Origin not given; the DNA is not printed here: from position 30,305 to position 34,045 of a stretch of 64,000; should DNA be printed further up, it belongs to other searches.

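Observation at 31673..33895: The assembly line ends in KS0-ACP plus a short helical tail, with no release domain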

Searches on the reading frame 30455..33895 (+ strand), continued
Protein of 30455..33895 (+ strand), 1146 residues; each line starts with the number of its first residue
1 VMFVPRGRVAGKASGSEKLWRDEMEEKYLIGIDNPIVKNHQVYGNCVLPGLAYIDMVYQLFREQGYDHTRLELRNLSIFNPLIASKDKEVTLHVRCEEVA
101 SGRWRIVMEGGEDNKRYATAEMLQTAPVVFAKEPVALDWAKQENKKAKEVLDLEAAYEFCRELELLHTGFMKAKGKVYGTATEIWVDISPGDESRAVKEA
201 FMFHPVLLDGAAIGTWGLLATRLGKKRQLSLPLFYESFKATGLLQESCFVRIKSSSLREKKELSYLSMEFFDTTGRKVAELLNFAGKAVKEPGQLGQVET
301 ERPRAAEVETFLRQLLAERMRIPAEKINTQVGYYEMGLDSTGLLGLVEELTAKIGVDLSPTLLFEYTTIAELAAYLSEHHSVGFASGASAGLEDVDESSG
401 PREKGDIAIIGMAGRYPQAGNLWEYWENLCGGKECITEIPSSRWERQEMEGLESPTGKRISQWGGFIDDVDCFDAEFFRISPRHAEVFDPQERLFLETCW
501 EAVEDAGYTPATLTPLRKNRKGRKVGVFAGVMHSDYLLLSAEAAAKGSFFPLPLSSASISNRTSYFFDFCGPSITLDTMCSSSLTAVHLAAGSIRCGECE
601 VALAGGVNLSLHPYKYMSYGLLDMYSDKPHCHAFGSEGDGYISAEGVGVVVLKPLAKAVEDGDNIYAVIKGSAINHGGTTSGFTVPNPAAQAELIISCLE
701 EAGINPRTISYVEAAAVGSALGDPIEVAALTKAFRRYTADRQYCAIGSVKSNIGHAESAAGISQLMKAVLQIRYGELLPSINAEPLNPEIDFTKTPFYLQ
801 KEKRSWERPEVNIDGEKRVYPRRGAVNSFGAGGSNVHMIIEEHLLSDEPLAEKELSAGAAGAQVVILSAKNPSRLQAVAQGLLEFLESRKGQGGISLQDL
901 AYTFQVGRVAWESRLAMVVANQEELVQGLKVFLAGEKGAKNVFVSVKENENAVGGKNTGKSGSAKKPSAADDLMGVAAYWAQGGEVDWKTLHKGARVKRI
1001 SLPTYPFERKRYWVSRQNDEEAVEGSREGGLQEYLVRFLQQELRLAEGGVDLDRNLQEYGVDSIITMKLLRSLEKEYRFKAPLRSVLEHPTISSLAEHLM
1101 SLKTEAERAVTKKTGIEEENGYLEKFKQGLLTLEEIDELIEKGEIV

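Call 26: find_homologous_proteins(query=L002:1728-9677:+, max_evalue=1e-200)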
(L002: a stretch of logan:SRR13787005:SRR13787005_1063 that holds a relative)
Query L002:1728-9677:+ (2650 aa): 708 proteins with E <= 1e-200 among 8000 candidates; the best 120 are listed.
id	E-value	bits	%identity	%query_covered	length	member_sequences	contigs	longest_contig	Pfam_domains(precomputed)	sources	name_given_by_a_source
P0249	0.0e+0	6475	100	100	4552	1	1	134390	PF08659.17,PF22336.3,PF13489.13,PF00109.33,PF22621.3,PF00550.32,PF00108.30,PF00501.35,PF13193.13,PF23297.2,PF08241.19,PF16197.12,PF13847.13,PF00668.26,PF13649.13,PF00106.32,PF02801.29,PF08242.19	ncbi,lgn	-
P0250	0.0e+0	5658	87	100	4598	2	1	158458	PF08659.17,PF22336.3,PF13489.13,PF00109.33,PF22621.3,PF00550.32,PF13561.13,PF00108.30,PF00501.35,PF13193.13,PF23297.2,PF08241.19,PF16197.12,PF13847.13,PF00668.26,PF13649.13,PF00106.32,PF02801.29,PF08242.19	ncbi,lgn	-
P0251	0.0e+0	3131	50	41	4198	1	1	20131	PF08659.17,PF22336.3,PF13489.13,PF00109.33,PF21394.4,PF21089.4,PF22621.3,PF00550.32,PF13561.13,PF00108.30,PF23297.2,PF08241.19,PF16197.12,PF22953.4,PF13847.13,PF13649.13,PF00107.33,PF14765.13,PF00106.32,PF02801.29,PF08242.19,PF13602.13,PF08240.18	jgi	-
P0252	0.0e+0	3007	44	42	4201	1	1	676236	PF08659.17,PF22336.3,PF13489.13,PF00109.33,PF21089.4,PF22621.3,PF00550.32,PF00108.30,PF23297.2,PF08241.19,PF16197.12,PF13847.13,PF13649.13,PF14765.13,PF06080.19,PF00106.32,PF02801.29,PF08242.19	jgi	jgi:acyl transferase domain-containing protein/acyl carrier protein/SAM-dependent methyltransferase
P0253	0.0e+0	2926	46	40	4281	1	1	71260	PF08659.17,PF22336.3,PF13489.13,PF00109.33,PF21089.4,PF22621.3,PF00550.32,PF00108.30,PF23297.2,PF08241.19,PF16197.12,PF13847.13,PF13649.13,PF14765.13,PF06080.19,PF00106.32,PF02801.29,PF08242.19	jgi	jgi:polyketide synthase PksM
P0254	0.0e+0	2903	52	41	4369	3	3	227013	PF08659.17,PF22336.3,PF13489.13,PF00109.33,PF21089.4,PF22621.3,PF00550.32,PF13561.13,PF00108.30,PF23297.2,PF08241.19,PF16197.12,PF13847.13,PF13649.13,PF14765.13,PF00975.27,PF00106.32,PF02801.29,PF08242.19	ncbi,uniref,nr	ncbi:SDR family NAD(P)-dependent oxidoreductase [Brevibacillus laterosporus]|uniref:SDR family NAD(P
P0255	0.0e+0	2899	44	41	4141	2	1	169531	PF08659.17,PF22336.3,PF13489.13,PF00109.33,PF21394.4,PF21089.4,PF22621.3,PF00550.32,PF13561.13,PF00108.30,PF23297.2,PF08241.19,PF16197.12,PF22953.4,PF13847.13,PF13649.13,PF00107.33,PF14765.13,PF00106.32,PF02801.29,PF08242.19,PF13602.13,PF08240.18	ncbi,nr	ncbi:MAG: SDR family NAD(P)-dependent oxidoreductase [Candidatus Thiodiazotropha sp. (ex Dulcina mad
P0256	0.0e+0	2896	52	41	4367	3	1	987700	PF08659.17,PF22336.3,PF13489.13,PF00109.33,PF21089.4,PF22621.3,PF00550.32,PF13561.13,PF00108.30,PF23297.2,PF08241.19,PF16197.12,PF13847.13,PF13649.13,PF14765.13,PF00975.27,PF00106.32,PF02801.29,PF08242.19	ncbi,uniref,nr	ncbi:SDR family NAD(P)-dependent oxidoreductase [Brevibacillus laterosporus]|uniref:SDR family NAD(P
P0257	0.0e+0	2846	49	42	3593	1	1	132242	PF08659.17,PF22336.3,PF13489.13,PF00109.33,PF21089.4,PF22621.3,PF00550.32,PF13561.13,PF00108.30,PF23297.2,PF08241.19,PF16197.12,PF13847.13,PF13649.13,PF14765.13,PF06080.19,PF00106.32,PF02801.29,PF08242.19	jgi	jgi:polyketide synthase PksM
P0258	0.0e+0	2804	46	40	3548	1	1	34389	PF08659.17,PF22336.3,PF13489.13,PF00109.33,PF10017.16,PF22621.3,PF00550.32,PF00108.30,PF23297.2,PF08241.19,PF16197.12,PF13847.13,PF13649.13,PF06080.19,PF02801.29,PF08242.19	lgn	-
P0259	0.0e+0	2751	44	38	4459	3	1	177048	PF08659.17,PF22336.3,PF13489.13,PF00109.33,PF21089.4,PF22621.3,PF00550.32,PF13561.13,PF00108.30,PF23297.2,PF08241.19,PF16197.12,PF01370.28,PF13847.13,PF13649.13,PF14765.13,PF00106.32,PF02801.29,PF08242.19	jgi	jgi:acyl transferase domain-containing protein/SAM-dependent methyltransferase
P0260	0.0e+0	2732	41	41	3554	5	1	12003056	PF08659.17,PF22336.3,PF13489.13,PF00109.33,PF21394.4,PF22621.3,PF00550.32,PF13561.13,PF00108.30,PF23297.2,PF08241.19,PF16197.12,PF13847.13,PF13649.13,PF14765.13,PF00106.32,PF02801.29,PF08242.19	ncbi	ncbi:SDR family NAD(P)-dependent oxidoreductase [Cystobacter fuscus]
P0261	0.0e+0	2726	49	41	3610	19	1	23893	PF08659.17,PF22336.3,PF13489.13,PF00109.33,PF21089.4,PF22621.3,PF00550.32,PF13561.13,PF00108.30,PF23297.2,PF08241.19,PF16197.12,PF13847.13,PF13649.13,PF14765.13,PF00106.32,PF02801.29,PF08242.19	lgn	-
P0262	0.0e+0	2718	47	58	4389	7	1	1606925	PF08659.17,PF22336.3,PF13489.13,PF00109.33,PF21089.4,PF22621.3,PF00550.32,PF00108.30,PF23297.2,PF08241.19,PF16197.12,PF13649.13,PF14765.13,PF00975.27,PF00106.32,PF02801.29,PF08242.19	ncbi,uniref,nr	ncbi:SDR family NAD(P)-dependent oxidoreductase [Brevibacillus formosus]|uniref:SDR family NAD(P)-de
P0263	0.0e+0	2672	53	43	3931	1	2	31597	PF08659.17,PF22336.3,PF13489.13,PF21607.3,PF00109.33,PF22621.3,PF00550.32,PF13561.13,PF00108.30,PF23297.2,PF08241.19,PF16197.12,PF13847.13,PF13649.13,PF00106.32,PF02801.29,PF08242.19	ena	-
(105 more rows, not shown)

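Call 27: find_encoding_contigs(protein=P0249, flank=10000, max_places=3)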
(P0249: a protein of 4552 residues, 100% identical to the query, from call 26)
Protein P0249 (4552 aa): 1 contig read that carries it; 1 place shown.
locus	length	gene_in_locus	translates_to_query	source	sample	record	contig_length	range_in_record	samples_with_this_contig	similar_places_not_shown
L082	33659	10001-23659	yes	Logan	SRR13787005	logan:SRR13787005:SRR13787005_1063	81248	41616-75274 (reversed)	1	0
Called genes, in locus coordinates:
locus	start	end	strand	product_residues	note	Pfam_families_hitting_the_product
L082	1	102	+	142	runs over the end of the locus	PF01842:ACT, PF19571:ACT_8, PF22629:ACT_AHAS_ss (faint)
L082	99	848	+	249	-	PF01790:LGT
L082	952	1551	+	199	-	PF10646:Germane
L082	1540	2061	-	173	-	PF02357:NusG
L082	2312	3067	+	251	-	PF00149:Metallophos, PF12850:Metallophos_2 (faint)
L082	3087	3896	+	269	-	PF01648:ACPS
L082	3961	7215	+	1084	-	PF00698:Acyl_transf_1, PF21607:FabD_helical_ins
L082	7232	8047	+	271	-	PF00561:Abhydrolase_1, PF12146:Hydrolase_4, PF20408:Abhydrolase_11 (faint), PF12697:Abhydrolase_6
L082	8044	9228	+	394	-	PF00501:AMP-binding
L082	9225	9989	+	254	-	PF01209:Ubie_methyltran, PF02353:CMAS, PF05175:MTS, PF13489:Methyltransf_23, PF13847:Methyltransf_31, PF08241:Methyltransf_11, PF08242:Methyltransf_12, PF13649:Methyltransf_25, +2 more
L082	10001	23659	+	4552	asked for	PF00668:Condensation, PF00501:AMP-binding, PF13193:AMP-binding_C, PF00109:ketoacyl-synt, PF00550:PP-binding, PF02801:Ketoacyl-synt_C, PF16197:KAsynt_C_assoc, PF22336:RhiE-like_linker, +27 more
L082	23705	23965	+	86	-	PF00550:PP-binding (weak)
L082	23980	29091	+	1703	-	PF00109:ketoacyl-synt, PF02801:Ketoacyl-synt_C, PF16197:KAsynt_C_assoc, PF22336:RhiE-like_linker, PF22621:CurL-like_PKS_C, PF00106:adh_short, PF08659:KR, PF00550:PP-binding, +6 more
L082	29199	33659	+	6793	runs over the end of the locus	PF14765:PS-DH, PF00550:PP-binding, PF00106:adh_short, PF08659:KR, PF00109:ketoacyl-synt, PF02801:Ketoacyl-synt_C, PF16197:KAsynt_C_assoc, PF22336:RhiE-like_linker, +42 more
